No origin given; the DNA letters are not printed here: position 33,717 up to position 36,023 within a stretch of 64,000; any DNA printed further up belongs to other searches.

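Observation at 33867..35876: Lon protease with a receiver domain inserted ahead of the AAA+ module and no substrate-recognition N-domain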

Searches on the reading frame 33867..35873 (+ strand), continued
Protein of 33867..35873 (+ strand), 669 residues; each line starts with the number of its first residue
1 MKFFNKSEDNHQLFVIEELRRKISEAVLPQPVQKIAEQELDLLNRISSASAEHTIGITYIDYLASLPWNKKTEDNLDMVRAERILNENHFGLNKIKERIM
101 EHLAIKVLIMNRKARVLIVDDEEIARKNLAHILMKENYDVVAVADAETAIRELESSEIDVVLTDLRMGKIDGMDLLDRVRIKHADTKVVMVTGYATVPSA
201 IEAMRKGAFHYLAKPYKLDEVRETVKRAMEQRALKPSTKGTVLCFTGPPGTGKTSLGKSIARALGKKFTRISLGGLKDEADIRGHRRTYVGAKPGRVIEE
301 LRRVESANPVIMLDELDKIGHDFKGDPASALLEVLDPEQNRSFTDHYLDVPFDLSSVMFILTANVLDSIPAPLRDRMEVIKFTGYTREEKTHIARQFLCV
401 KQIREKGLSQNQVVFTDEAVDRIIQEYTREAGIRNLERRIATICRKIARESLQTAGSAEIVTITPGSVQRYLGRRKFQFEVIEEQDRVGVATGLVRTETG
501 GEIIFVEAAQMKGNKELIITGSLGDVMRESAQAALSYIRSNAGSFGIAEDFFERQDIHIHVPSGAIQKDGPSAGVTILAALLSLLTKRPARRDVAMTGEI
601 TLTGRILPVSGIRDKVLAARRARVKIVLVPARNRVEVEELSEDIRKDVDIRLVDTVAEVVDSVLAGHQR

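Call 8: find_homologous_proteins(query=window:33867-35873:+, max_evalue=1e-20)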
Query window:33867-35873:+ (669 aa): 8000 proteins with E <= 1e-20 among 8000 candidates; the best 120 are listed.
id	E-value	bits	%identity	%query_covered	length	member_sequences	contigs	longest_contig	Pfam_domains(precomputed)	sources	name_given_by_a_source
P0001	0.0e+0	1447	100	100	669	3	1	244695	PF07724.21,PF05362.20,PF00004.36,PF22667.3,PF07728.21,PF00072.31,PF13541.13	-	-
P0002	0.0e+0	1344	91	100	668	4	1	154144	PF07724.21,PF05362.20,PF00004.36,PF22667.3,PF07728.21,PF00072.31,PF13541.13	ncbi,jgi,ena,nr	ncbi:MAG: endopeptidase La [Nitrospirae bacterium]|nr:endopeptidase La [Nitrospirota bacterium]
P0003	0.0e+0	1337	90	100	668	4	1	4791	PF05362.20,PF00004.36,PF22667.3,PF07728.21,PF00072.31,PF13541.13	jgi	jgi:ATP-dependent Lon protease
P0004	0.0e+0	1321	89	100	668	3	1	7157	PF05362.20,PF00004.36,PF22667.3,PF07728.21,PF00072.31,PF13541.13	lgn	-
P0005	0.0e+0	1318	89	100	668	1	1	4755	PF07724.21,PF05362.20,PF00004.36,PF22667.3,PF07728.21,PF00072.31,PF13541.13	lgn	-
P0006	0.0e+0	1316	90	100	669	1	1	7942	PF05362.20,PF00004.36,PF22667.3,PF07728.21,PF00072.31,PF13541.13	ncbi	-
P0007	0.0e+0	1314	89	100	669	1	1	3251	PF05362.20,PF00004.36,PF22667.3,PF07728.21,PF00072.31,PF13541.13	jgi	jgi:ATP-dependent Lon protease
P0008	0.0e+0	1310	88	100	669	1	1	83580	PF05362.20,PF00004.36,PF22667.3,PF07728.21,PF00072.31,PF13541.13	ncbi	-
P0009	0.0e+0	1308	88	100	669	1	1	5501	PF05362.20,PF00004.36,PF22667.3,PF07728.21,PF00072.31,PF13541.13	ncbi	-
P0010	0.0e+0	1307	88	100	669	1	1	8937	PF05362.20,PF00004.36,PF22667.3,PF07728.21,PF00072.31,PF13541.13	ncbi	-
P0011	0.0e+0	1304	88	100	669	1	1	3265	PF05362.20,PF00004.36,PF22667.3,PF07728.21,PF00072.31,PF13541.13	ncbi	ncbi:MAG TPA: endopeptidase La [Syntrophales bacterium]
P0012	0.0e+0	1299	88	100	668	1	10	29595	PF05362.20,PF00004.36,PF22667.3,PF07728.21,PF00072.31,PF13541.13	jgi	jgi:ATP-dependent Lon protease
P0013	0.0e+0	1298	88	100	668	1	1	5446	PF05362.20,PF00004.36,PF22667.3,PF07728.21,PF00072.31,PF13541.13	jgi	jgi:ATP-dependent Lon protease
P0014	0.0e+0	1295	88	100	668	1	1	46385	PF05362.20,PF00004.36,PF22667.3,PF07728.21,PF00072.31,PF13541.13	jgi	jgi:ATP-dependent Lon protease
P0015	0.0e+0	1288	87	100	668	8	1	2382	PF07724.21,PF05362.20,PF00004.36,PF22667.3,PF07728.21,PF00072.31,PF13541.13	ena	-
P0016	0.0e+0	1276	86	100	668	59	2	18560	PF07724.21,PF05362.20,PF00004.36,PF22667.3,PF07728.21,PF00072.31,PF13541.13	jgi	jgi:ATP-dependent Lon protease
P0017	0.0e+0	1267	85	100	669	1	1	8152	PF05362.20,PF00004.36,PF22667.3,PF07728.21,PF00072.31,PF13541.13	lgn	-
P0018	0.0e+0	1267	86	100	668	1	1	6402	PF07724.21,PF05362.20,PF00004.36,PF22667.3,PF07728.21,PF00072.31,PF13541.13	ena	-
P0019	0.0e+0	1263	85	100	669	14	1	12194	PF07724.21,PF05362.20,PF00004.36,PF22667.3,PF07728.21,PF00072.31,PF13541.13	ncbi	-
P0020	0.0e+0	1241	84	99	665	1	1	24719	PF07724.21,PF05362.20,PF00004.36,PF22667.3,PF07728.21,PF00072.31,PF13541.13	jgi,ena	-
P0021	0.0e+0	1240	84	100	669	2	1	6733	PF07724.21,PF05362.20,PF00004.36,PF22667.3,PF07728.21,PF00072.31,PF13541.13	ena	-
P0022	0.0e+0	1232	83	99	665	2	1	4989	PF07724.21,PF05362.20,PF00004.36,PF22667.3,PF07728.21,PF00072.31,PF13541.13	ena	-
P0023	0.0e+0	1217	82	100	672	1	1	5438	PF07724.21,PF05362.20,PF00004.36,PF22667.3,PF07728.21,PF00072.31,PF13541.13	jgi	jgi:ATP-dependent Lon protease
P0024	0.0e+0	1209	82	99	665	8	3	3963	PF07724.21,PF05362.20,PF00004.36,PF22667.3,PF07728.21,PF00072.31,PF13541.13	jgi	jgi:ATP-dependent Lon protease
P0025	0.0e+0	1205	81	99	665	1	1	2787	PF07724.21,PF05362.20,PF00004.36,PF22667.3,PF07728.21,PF00072.31,PF13541.13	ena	-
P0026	0.0e+0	1204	81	99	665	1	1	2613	PF07724.21,PF05362.20,PF00004.36,PF22667.3,PF07728.21,PF00072.31,PF13541.13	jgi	jgi:ATP-dependent Lon protease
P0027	0.0e+0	1201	81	99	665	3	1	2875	PF07724.21,PF05362.20,PF00004.36,PF22667.3,PF07728.21,PF00072.31,PF13541.13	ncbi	-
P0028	0.0e+0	1197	80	99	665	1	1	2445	PF07724.21,PF05362.20,PF00004.36,PF22667.3,PF07728.21,PF00072.31,PF13541.13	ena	-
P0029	0.0e+0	1197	81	100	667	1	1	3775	PF07724.21,PF05362.20,PF00004.36,PF22667.3,PF07728.21,PF00072.31,PF13541.13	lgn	-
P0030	0.0e+0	1196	80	99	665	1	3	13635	PF07724.21,PF05362.20,PF00004.36,PF22667.3,PF07728.21,PF00072.31,PF13541.13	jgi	jgi:ATP-dependent Lon protease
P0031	0.0e+0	1193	80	99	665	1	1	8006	PF07724.21,PF05362.20,PF00004.36,PF22667.3,PF07728.21,PF00072.31,PF13541.13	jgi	jgi:ATP-dependent Lon protease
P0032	0.0e+0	1193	80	99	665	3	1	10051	PF07724.21,PF05362.20,PF00004.36,PF22667.3,PF07728.21,PF00072.31,PF13541.13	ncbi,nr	ncbi:MAG TPA: endopeptidase La [Nitrospirota bacterium]|nr:endopeptidase La [Nitrospirota bacterium]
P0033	0.0e+0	1190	80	99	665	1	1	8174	PF07724.21,PF05362.20,PF00004.36,PF22667.3,PF07728.21,PF00072.31,PF13541.13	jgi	jgi:ATP-dependent Lon protease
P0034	0.0e+0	1190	80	99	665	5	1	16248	PF07724.21,PF05362.20,PF00004.36,PF22667.3,PF07728.21,PF00072.31,PF13541.13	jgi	jgi:ATP-dependent Lon protease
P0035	0.0e+0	1189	79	100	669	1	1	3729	PF07724.21,PF05362.20,PF00004.36,PF22667.3,PF07728.21,PF00072.31,PF13541.13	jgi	jgi:ATP-dependent Lon protease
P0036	0.0e+0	1186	80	100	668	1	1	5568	PF07724.21,PF05362.20,PF00004.36,PF22667.3,PF07728.21,PF00072.31,PF13541.13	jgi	jgi:ATP-dependent Lon protease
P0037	0.0e+0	1183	80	99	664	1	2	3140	PF07724.21,PF05362.20,PF00004.36,PF22667.3,PF07728.21,PF00072.31,PF13541.13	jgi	jgi:ATP-dependent Lon protease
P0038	0.0e+0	1183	80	99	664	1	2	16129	PF07724.21,PF05362.20,PF00004.36,PF22667.3,PF07728.21,PF00072.31,PF13541.13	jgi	jgi:ATP-dependent Lon protease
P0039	0.0e+0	1182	81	97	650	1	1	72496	PF07724.21,PF05362.20,PF00004.36,PF22667.3,PF07728.21,PF00072.31,PF13541.13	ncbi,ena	-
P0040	0.0e+0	1182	80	99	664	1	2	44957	PF07724.21,PF05362.20,PF00004.36,PF22667.3,PF07728.21,PF00072.31,PF13541.13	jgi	jgi:ATP-dependent Lon protease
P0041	0.0e+0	1181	80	100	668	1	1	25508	PF07724.21,PF05362.20,PF00004.36,PF22667.3,PF07728.21,PF00072.31,PF13541.13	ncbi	ncbi:MAG TPA: endopeptidase La [Nitrospirota bacterium]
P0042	0.0e+0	1174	79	100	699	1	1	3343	PF05362.20,PF00004.36,PF22667.3,PF07728.21,PF00072.31,PF13541.13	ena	-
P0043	0.0e+0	1163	78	99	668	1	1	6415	PF07724.21,PF05362.20,PF00004.36,PF22667.3,PF07728.21,PF00072.31,PF13541.13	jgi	-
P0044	0.0e+0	1161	78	99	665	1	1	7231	PF07724.21,PF05362.20,PF00004.36,PF22667.3,PF07728.21,PF00072.31,PF13541.13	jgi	jgi:ATP-dependent Lon protease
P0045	0.0e+0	1161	81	95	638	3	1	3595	PF07724.21,PF05362.20,PF00004.36,PF22667.3,PF07728.21,PF00072.31,PF13541.13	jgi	jgi:ATP-dependent Lon protease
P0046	0.0e+0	1159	78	99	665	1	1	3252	PF07724.21,PF05362.20,PF00004.36,PF22667.3,PF07728.21,PF00072.31,PF13541.13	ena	-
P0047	0.0e+0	1158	81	95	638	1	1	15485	PF07724.21,PF05362.20,PF00004.36,PF22667.3,PF07728.21,PF00072.31,PF13541.13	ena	-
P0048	0.0e+0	1158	81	95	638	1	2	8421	PF07724.21,PF05362.20,PF00004.36,PF22667.3,PF07728.21,PF00072.31,PF13541.13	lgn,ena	-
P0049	0.0e+0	1158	77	99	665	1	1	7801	PF07724.21,PF05362.20,PF00004.36,PF22667.3,PF07728.21,PF00072.31,PF13541.13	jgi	jgi:ATP-dependent Lon protease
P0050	0.0e+0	1158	77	99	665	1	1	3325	PF07724.21,PF05362.20,PF00004.36,PF22667.3,PF07728.21,PF00072.31,PF13541.13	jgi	-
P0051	0.0e+0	1156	78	99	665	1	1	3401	PF05362.20,PF00004.36,PF22667.3,PF07728.21,PF00072.31,PF13541.13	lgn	-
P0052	0.0e+0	1154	78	99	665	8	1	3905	PF07724.21,PF05362.20,PF00004.36,PF22667.3,PF07728.21,PF00072.31,PF13541.13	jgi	jgi:ATP-dependent Lon protease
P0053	0.0e+0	1152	78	99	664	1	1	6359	PF07724.21,PF05362.20,PF00004.36,PF22667.3,PF07728.21,PF00072.31,PF13541.13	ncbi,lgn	-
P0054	0.0e+0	1152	78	99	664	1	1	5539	PF05362.20,PF00004.36,PF22667.3,PF07728.21,PF00072.31,PF13541.13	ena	-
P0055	0.0e+0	1149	81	95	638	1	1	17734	PF07724.21,PF05362.20,PF00004.36,PF22667.3,PF07728.21,PF00072.31,PF13541.13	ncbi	-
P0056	0.0e+0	1149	77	99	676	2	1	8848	PF07724.21,PF05362.20,PF00004.36,PF22667.3,PF07728.21,PF00072.31,PF13541.13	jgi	jgi:ATP-dependent Lon protease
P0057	0.0e+0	1148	76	99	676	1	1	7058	PF07724.21,PF05362.20,PF00004.36,PF22667.3,PF07728.21,PF00072.31,PF13541.13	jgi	jgi:ATP-dependent Lon protease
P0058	0.0e+0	1147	77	99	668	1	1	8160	PF07724.21,PF05362.20,PF00004.36,PF22667.3,PF07728.21,PF00072.31,PF13541.13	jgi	jgi:ATP-dependent Lon protease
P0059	0.0e+0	1147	76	99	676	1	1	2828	PF07724.21,PF05362.20,PF00004.36,PF22667.3,PF07728.21,PF00072.31,PF13541.13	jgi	-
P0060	0.0e+0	1146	77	99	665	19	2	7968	PF07724.21,PF05362.20,PF00004.36,PF22667.3,PF07728.21,PF00072.31,PF13541.13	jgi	jgi:ATP-dependent Lon protease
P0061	0.0e+0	1146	76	99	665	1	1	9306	PF07724.21,PF05362.20,PF00004.36,PF22667.3,PF07728.21,PF00072.31,PF13541.13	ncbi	-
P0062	0.0e+0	1143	77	99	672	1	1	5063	PF07724.21,PF05362.20,PF00004.36,PF22667.3,PF07728.21,PF00072.31,PF13541.13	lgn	-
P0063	0.0e+0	1143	77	99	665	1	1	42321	PF05362.20,PF00004.36,PF22667.3,PF07728.21,PF00072.31,PF13541.13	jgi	jgi:ATP-dependent Lon protease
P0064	0.0e+0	1140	77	99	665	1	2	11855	PF07724.21,PF05362.20,PF00004.36,PF22667.3,PF07728.21,PF00072.31,PF13541.13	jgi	jgi:ATP-dependent Lon protease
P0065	0.0e+0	1140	76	99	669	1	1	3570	PF07724.21,PF05362.20,PF00004.36,PF22667.3,PF07728.21,PF00072.31,PF13541.13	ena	-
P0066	0.0e+0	1139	76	99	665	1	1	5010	PF07724.21,PF05362.20,PF00004.36,PF22667.3,PF05496.19,PF07728.21,PF00072.31,PF13541.13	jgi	jgi:ATP-dependent Lon protease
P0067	0.0e+0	1138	76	99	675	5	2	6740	PF07724.21,PF05362.20,PF00004.36,PF22667.3,PF07728.21,PF00072.31,PF13541.13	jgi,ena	-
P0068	0.0e+0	1138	77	99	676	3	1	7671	PF07724.21,PF05362.20,PF00004.36,PF22667.3,PF07728.21,PF00072.31,PF13541.13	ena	-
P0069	0.0e+0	1138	81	93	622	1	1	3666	PF07724.21,PF05362.20,PF00004.36,PF22667.3,PF07728.21,PF00072.31,PF13541.13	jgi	jgi:ATP-dependent Lon protease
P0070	0.0e+0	1135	76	99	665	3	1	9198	PF07724.21,PF05362.20,PF00004.36,PF22667.3,PF07728.21,PF00072.31,PF13541.13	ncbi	-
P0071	0.0e+0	1135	76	99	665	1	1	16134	PF07724.21,PF05362.20,PF00004.36,PF22667.3,PF07728.21,PF00072.31,PF13541.13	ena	-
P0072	0.0e+0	1132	76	99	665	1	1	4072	PF07724.21,PF05362.20,PF00004.36,PF22667.3,PF07728.21,PF00072.31,PF13541.13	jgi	jgi:ATP-dependent Lon protease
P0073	0.0e+0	1132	76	99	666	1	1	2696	PF05362.20,PF00004.36,PF22667.3,PF07728.21,PF00072.31,PF13541.13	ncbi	-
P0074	0.0e+0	1132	76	99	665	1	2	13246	PF07724.21,PF05362.20,PF00004.36,PF22667.3,PF07728.21,PF00072.31,PF13541.13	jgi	jgi:ATP-dependent Lon protease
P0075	0.0e+0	1131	75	99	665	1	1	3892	PF07724.21,PF05362.20,PF00004.36,PF22667.3,PF07728.21,PF00072.31,PF13541.13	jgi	jgi:ATP-dependent Lon protease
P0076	0.0e+0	1130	76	99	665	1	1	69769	PF07724.21,PF05362.20,PF00004.36,PF22667.3,PF07728.21,PF00072.31,PF13541.13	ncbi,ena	-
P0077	0.0e+0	1130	76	99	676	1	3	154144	PF07724.21,PF05362.20,PF00004.36,PF22667.3,PF07728.21,PF00072.31,PF13541.13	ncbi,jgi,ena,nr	ncbi:MAG TPA: endopeptidase La [Nitrospirota bacterium]|nr:endopeptidase La [Nitrospirota bacterium]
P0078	0.0e+0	1130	76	99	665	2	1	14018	PF05362.20,PF00004.36,PF22667.3,PF07728.21,PF00072.31,PF13541.13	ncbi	-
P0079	0.0e+0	1129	75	99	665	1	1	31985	PF07724.21,PF05362.20,PF00004.36,PF22667.3,PF07728.21,PF00072.31,PF13541.13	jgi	jgi:ATP-dependent Lon protease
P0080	0.0e+0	1129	75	100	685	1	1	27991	PF07724.21,PF05362.20,PF00004.36,PF22667.3,PF07728.21,PF00072.31,PF13541.13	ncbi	-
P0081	0.0e+0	1128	76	99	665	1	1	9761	PF05362.20,PF00004.36,PF22667.3,PF07728.21,PF00072.31,PF13541.13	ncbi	-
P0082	0.0e+0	1128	75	99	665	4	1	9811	PF07724.21,PF05362.20,PF00004.36,PF22667.3,PF07728.21,PF00072.31,PF13541.13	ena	-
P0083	0.0e+0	1124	75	99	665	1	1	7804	PF07724.21,PF05362.20,PF00004.36,PF22667.3,PF07728.21,PF00072.31,PF13541.13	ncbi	ncbi:MAG: endopeptidase La [Betaproteobacteria bacterium]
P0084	0.0e+0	1124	76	99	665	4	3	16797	PF05362.20,PF00004.36,PF22667.3,PF07728.21,PF00072.31,PF13541.13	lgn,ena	-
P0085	0.0e+0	1124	76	99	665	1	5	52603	PF05362.20,PF00004.36,PF22667.3,PF07728.21,PF00072.31,PF13541.13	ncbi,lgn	-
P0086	0.0e+0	1123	76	99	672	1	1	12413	PF05362.20,PF00004.36,PF22667.3,PF07728.21,PF00072.31,PF13541.13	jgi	jgi:ATP-dependent Lon protease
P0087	0.0e+0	1121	75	99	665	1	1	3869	PF07724.21,PF05362.20,PF00004.36,PF22667.3,PF07728.21,PF00072.31,PF13541.13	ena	-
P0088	0.0e+0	1121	76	99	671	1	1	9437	PF07724.21,PF05362.20,PF00004.36,PF22667.3,PF07728.21,PF00072.31,PF13541.13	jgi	jgi:ATP-dependent Lon protease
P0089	0.0e+0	1120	87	88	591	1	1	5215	PF07724.21,PF05362.20,PF00004.36,PF22667.3,PF07728.21,PF00072.31,PF13541.13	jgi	jgi:ATP-dependent Lon protease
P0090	0.0e+0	1118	74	99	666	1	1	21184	PF05362.20,PF00004.36,PF22667.3,PF07728.21,PF00072.31,PF13541.13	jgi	jgi:ATP-dependent Lon protease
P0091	0.0e+0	1118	75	99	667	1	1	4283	PF05362.20,PF00004.36,PF22667.3,PF07728.21,PF00072.31,PF13541.13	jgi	jgi:ATP-dependent Lon protease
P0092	0.0e+0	1117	76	99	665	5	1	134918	PF05362.20,PF00004.36,PF22667.3,PF07728.21,PF00072.31,PF13541.13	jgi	jgi:ATP-dependent Lon protease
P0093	0.0e+0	1117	75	99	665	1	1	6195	PF05362.20,PF00004.36,PF22667.3,PF07728.21,PF00072.31,PF13541.13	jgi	jgi:ATP-dependent Lon protease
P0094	0.0e+0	1116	76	99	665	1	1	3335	PF07724.21,PF05362.20,PF00004.36,PF22667.3,PF07728.21,PF00072.31,PF13541.13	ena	-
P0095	0.0e+0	1116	76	98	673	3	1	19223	PF05362.20,PF00004.36,PF22667.3,PF07728.21,PF00072.31,PF13541.13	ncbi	-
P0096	0.0e+0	1115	76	97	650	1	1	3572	PF05362.20,PF00004.36,PF22667.3,PF07728.21,PF00072.31,PF13541.13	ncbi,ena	-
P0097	0.0e+0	1115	74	99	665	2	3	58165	PF07724.21,PF05362.20,PF00004.36,PF22667.3,PF07728.21,PF00072.31,PF13541.13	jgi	jgi:ATP-dependent Lon protease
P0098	0.0e+0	1113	74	99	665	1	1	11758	PF05362.20,PF00004.36,PF22667.3,PF07728.21,PF00072.31,PF13541.13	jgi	jgi:ATP-dependent Lon protease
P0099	0.0e+0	1113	75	99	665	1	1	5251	PF07724.21,PF05362.20,PF00004.36,PF22667.3,PF07728.21,PF00072.31,PF13541.13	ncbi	-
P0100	0.0e+0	1113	76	97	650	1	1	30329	PF05362.20,PF00004.36,PF22667.3,PF07728.21,PF00072.31,PF13541.13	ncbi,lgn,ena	-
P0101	0.0e+0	1112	74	99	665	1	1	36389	PF07724.21,PF05362.20,PF00004.36,PF22667.3,PF07728.21,PF00072.31,PF13541.13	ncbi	-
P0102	0.0e+0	1110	74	99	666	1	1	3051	PF05362.20,PF00004.36,PF22667.3,PF07728.21,PF00072.31,PF13541.13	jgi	jgi:ATP-dependent Lon protease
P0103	0.0e+0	1108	74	99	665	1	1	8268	PF05362.20,PF00004.36,PF22667.3,PF07728.21,PF00072.31,PF13541.13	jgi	-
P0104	0.0e+0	1108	74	99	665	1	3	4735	PF05362.20,PF00004.36,PF22667.3,PF07728.21,PF00072.31,PF13541.13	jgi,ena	-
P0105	0.0e+0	1106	74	99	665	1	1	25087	PF05362.20,PF00004.36,PF22667.3,PF07728.21,PF00072.31,PF13541.13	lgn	-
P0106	0.0e+0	1106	75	99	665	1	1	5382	PF05362.20,PF00004.36,PF22667.3,PF07728.21,PF00072.31,PF13541.13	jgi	jgi:ATP-dependent Lon protease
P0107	0.0e+0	1106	75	99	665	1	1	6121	PF07724.21,PF05362.20,PF00004.36,PF22667.3,PF07728.21,PF00072.31,PF13541.13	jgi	jgi:ATP-dependent Lon protease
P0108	0.0e+0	1106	75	99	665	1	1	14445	PF07724.21,PF05362.20,PF00004.36,PF22667.3,PF07728.21,PF00072.31,PF13541.13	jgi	jgi:ATP-dependent Lon protease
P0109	0.0e+0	1105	74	99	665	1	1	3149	PF07724.21,PF05362.20,PF00004.36,PF22667.3,PF07728.21,PF00072.31,PF13541.13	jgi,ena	-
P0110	0.0e+0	1104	74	99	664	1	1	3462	PF05362.20,PF00004.36,PF22667.3,PF07728.21,PF00072.31,PF13541.13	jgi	jgi:ATP-dependent Lon protease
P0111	0.0e+0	1103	74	99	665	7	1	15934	PF07724.21,PF05362.20,PF00004.36,PF22667.3,PF07728.21,PF00072.31,PF13541.13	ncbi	-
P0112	0.0e+0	1101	74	99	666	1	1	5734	PF05362.20,PF00004.36,PF22667.3,PF07728.21,PF00072.31,PF13541.13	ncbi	-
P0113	0.0e+0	1101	74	99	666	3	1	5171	PF05362.20,PF00004.36,PF22667.3,PF07728.21,PF00072.31,PF13541.13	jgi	jgi:ATP-dependent Lon protease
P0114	0.0e+0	1100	74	99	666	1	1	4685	PF05362.20,PF00004.36,PF22667.3,PF07728.21,PF00072.31,PF13541.13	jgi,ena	-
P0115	0.0e+0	1099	77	95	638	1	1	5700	PF05362.20,PF00004.36,PF22667.3,PF07728.21,PF00072.31,PF13541.13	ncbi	-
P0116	0.0e+0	1098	74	99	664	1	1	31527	PF05362.20,PF00004.36,PF22667.3,PF07728.21,PF00072.31,PF13541.13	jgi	jgi:ATP-dependent Lon protease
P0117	0.0e+0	1097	74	99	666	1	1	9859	PF05362.20,PF00004.36,PF22667.3,PF07728.21,PF00072.31,PF13541.13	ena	-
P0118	0.0e+0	1097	74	99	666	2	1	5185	PF05362.20,PF00004.36,PF22667.3,PF07728.21,PF00072.31,PF13541.13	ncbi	-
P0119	0.0e+0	1097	75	98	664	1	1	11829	PF07724.21,PF05362.20,PF00004.36,PF22667.3,PF07728.21,PF00072.31,PF13541.13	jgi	jgi:ATP-dependent Lon protease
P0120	0.0e+0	1097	73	99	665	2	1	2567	PF05362.20,PF00004.36,PF22667.3,PF07728.21,PF00072.31,PF13541.13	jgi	jgi:ATP-dependent Lon protease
